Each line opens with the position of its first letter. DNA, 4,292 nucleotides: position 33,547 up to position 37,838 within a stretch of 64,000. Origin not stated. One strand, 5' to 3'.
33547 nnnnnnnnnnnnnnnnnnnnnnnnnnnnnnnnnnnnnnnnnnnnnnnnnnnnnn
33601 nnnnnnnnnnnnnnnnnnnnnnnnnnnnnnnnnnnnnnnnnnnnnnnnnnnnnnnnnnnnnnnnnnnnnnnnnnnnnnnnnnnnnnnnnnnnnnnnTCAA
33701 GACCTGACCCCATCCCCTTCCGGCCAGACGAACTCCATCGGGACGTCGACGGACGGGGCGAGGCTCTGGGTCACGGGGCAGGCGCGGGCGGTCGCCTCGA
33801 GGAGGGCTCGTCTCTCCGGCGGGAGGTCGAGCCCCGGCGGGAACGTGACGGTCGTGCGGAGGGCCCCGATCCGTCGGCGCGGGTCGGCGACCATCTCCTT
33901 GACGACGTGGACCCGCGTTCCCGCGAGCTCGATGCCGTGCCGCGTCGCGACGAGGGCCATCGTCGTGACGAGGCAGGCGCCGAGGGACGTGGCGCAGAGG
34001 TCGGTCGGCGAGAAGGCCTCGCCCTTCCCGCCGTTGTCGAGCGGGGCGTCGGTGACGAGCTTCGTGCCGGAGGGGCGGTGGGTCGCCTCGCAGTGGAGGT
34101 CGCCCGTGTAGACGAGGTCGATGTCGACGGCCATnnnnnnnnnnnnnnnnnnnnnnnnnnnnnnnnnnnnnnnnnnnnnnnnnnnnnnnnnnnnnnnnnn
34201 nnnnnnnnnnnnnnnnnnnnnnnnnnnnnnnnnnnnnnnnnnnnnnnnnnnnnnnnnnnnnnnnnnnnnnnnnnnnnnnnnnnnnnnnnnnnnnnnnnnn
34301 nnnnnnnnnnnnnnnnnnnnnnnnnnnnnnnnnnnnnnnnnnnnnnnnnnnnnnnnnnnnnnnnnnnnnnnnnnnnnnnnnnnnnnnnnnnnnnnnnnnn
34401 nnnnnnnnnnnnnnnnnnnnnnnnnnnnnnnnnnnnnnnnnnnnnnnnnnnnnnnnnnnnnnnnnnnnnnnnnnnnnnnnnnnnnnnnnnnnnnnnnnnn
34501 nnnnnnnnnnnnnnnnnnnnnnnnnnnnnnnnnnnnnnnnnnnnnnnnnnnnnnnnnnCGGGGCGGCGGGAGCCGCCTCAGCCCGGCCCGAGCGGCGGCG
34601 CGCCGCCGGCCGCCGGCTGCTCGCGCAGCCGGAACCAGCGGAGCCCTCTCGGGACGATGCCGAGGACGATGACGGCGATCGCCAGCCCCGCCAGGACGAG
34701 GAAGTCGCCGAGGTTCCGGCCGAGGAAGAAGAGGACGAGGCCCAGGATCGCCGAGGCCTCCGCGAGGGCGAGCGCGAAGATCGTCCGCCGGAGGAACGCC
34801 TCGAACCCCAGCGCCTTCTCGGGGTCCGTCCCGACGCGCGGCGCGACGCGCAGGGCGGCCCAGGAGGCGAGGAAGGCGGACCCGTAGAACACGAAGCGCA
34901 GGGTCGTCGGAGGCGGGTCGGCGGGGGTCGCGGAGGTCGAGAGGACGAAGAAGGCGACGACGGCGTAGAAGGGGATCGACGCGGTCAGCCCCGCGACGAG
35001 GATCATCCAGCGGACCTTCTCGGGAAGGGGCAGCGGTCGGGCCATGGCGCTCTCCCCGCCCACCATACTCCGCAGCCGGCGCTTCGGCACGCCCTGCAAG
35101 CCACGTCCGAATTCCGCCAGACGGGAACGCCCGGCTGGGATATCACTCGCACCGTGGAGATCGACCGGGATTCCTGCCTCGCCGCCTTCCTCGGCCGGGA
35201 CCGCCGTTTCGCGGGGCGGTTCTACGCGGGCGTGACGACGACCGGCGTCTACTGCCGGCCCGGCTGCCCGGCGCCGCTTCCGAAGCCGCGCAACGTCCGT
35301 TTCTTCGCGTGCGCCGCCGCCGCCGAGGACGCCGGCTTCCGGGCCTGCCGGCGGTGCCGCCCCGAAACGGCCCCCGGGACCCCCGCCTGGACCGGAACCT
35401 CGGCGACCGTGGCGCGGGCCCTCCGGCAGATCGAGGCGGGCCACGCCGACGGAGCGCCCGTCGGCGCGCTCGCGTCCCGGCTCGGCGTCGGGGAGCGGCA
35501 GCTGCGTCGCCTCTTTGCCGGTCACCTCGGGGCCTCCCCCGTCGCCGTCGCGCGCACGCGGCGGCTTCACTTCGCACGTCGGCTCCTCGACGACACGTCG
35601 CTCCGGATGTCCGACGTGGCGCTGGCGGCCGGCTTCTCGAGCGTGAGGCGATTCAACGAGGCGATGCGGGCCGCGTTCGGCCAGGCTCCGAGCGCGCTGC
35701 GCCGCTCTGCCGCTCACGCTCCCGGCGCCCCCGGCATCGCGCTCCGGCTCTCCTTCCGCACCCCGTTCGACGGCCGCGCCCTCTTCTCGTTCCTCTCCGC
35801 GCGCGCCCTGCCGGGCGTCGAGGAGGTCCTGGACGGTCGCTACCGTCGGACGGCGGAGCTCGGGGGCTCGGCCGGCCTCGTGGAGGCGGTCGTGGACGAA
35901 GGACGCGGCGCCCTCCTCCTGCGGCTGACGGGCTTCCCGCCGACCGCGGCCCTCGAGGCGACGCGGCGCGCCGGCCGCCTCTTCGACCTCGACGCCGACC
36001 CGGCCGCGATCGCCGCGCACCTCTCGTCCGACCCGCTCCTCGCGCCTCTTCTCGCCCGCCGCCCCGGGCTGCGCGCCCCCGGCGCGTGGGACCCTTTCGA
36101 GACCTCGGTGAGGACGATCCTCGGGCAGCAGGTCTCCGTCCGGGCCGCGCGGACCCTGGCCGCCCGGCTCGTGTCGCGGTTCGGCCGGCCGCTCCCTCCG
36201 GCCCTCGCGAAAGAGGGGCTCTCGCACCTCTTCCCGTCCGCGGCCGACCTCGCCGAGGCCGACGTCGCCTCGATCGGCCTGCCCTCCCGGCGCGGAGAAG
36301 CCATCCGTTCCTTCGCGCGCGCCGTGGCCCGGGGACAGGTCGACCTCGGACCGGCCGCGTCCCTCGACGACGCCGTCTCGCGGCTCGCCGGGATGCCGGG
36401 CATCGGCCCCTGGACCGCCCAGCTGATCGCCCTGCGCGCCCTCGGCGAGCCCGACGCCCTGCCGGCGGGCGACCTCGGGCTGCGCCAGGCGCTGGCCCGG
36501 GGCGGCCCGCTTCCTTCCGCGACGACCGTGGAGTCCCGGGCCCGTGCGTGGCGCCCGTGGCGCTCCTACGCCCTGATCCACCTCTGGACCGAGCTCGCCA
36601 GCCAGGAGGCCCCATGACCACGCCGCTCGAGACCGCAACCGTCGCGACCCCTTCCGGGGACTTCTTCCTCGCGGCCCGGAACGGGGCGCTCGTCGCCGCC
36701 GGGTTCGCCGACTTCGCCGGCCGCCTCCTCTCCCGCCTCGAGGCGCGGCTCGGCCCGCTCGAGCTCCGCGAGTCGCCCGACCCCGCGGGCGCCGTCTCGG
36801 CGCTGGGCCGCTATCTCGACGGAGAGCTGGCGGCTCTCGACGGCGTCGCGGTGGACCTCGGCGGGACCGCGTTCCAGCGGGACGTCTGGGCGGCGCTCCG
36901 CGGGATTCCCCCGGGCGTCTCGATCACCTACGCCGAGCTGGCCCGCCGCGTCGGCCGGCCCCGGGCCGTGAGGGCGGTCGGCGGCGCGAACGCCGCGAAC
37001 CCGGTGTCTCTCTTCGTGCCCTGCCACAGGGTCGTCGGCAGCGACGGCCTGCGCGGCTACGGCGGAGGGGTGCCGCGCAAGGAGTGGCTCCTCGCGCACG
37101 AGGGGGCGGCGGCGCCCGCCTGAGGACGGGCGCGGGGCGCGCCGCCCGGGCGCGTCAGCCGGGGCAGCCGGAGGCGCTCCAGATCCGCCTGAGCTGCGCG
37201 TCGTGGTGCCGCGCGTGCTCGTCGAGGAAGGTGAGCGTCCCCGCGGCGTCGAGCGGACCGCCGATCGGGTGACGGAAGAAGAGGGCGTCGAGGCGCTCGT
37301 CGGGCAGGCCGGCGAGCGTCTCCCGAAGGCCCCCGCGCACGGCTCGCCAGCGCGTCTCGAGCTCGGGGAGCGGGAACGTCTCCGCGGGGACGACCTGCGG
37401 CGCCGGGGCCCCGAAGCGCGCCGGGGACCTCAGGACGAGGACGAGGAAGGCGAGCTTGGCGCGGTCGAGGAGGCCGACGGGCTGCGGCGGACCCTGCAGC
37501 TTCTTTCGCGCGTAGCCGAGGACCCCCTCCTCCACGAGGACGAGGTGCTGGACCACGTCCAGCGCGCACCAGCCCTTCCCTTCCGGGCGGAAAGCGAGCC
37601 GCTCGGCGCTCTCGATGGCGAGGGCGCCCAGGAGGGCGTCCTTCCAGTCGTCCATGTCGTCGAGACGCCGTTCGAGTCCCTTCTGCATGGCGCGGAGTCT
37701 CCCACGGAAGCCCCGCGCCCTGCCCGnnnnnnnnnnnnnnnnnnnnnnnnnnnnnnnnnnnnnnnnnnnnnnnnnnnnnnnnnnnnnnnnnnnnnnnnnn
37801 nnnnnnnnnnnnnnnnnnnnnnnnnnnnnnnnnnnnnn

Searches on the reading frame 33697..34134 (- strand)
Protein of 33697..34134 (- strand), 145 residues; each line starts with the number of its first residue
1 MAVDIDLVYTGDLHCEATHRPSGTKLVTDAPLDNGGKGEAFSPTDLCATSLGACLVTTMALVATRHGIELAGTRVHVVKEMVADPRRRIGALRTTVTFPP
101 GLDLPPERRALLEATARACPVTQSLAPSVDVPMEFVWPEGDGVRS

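Call 25: search_protein_families(library=pfam, proteins=[window:33697-34134:-], max_evalue=0.001)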
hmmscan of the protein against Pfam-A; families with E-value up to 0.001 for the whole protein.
window:33697-34134:- (145 aa): 1 family
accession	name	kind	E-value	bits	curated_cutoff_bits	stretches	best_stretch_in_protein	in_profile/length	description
PF02566.24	OsmC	-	1.2e-16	61.4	27.5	1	36-131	1-97/100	OsmC-like protein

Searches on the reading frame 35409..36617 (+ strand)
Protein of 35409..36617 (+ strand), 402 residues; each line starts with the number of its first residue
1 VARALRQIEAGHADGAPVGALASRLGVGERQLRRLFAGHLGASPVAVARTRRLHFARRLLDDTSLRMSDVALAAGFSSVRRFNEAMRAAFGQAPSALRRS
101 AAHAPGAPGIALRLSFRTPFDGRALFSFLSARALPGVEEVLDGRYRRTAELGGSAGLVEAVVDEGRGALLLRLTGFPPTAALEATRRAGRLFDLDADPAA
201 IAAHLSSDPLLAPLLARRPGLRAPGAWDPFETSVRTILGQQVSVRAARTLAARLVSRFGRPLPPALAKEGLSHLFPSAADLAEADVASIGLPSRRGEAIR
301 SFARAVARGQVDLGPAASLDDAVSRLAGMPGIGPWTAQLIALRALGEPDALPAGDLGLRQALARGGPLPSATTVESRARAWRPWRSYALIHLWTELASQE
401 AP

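Call 25: search_protein_families(library=pfam, proteins=[window:35409-36617:+], max_evalue=0.001)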
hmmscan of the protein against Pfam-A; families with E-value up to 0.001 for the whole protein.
window:35409-36617:+ (402 aa): 5 families
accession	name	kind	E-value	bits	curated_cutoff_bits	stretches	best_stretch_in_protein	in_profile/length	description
PF06029.17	AlkA_N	-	1e-33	116.5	26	1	112-228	2-118/118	AlkA N-terminal domain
PF12833.13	HTH_18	-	6.5e-22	78.1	33.6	1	21-99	1-79/80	Helix-turn-helix domain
PF00730.31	HhH-GPD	-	1.1e-10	42.2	26.2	1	234-385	1-107/108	HhH-GPD superfamily base excision DNA repair protein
PF00165.29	HTH_AraC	-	8.3e-08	32.6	26.6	1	61-99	2-42/42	Bacterial regulatory helix-turn-helix proteins, AraC family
PF14520.12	HHH_5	-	0.00071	20.4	27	0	321-343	32-54/57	Helix-hairpin-helix domain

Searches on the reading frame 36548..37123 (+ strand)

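Call 25: search_protein_families(library=pfam, proteins=[window:36548-37123:+], max_evalue=0.001)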
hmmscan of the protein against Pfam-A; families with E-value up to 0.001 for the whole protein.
window:36548-37123:+ (191 aa): 1 family
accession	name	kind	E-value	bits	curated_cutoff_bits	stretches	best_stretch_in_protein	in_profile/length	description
PF01035.26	DNA_binding_1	-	4.2e-32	110.3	27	1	108-187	1-81/81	6-O-methylguanine DNA methyltransferase, DNA binding domain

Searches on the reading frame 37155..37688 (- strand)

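Call 25: search_protein_families(library=pfam, proteins=[window:37155-37688:-], max_evalue=0.001)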
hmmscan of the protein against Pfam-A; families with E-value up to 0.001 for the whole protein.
window:37155-37688:- (177 aa): 2 families
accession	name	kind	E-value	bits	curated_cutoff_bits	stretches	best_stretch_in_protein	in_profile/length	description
PF12867.12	DinB_2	-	2.2e-13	51.2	24.8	1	18-166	8-128/128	DinB superfamily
PF11716.13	MDMPI_N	-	9.4e-06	26.8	24.2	1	38-162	27-136/140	Mycothiol maleylpyruvate isomerase N-terminal domain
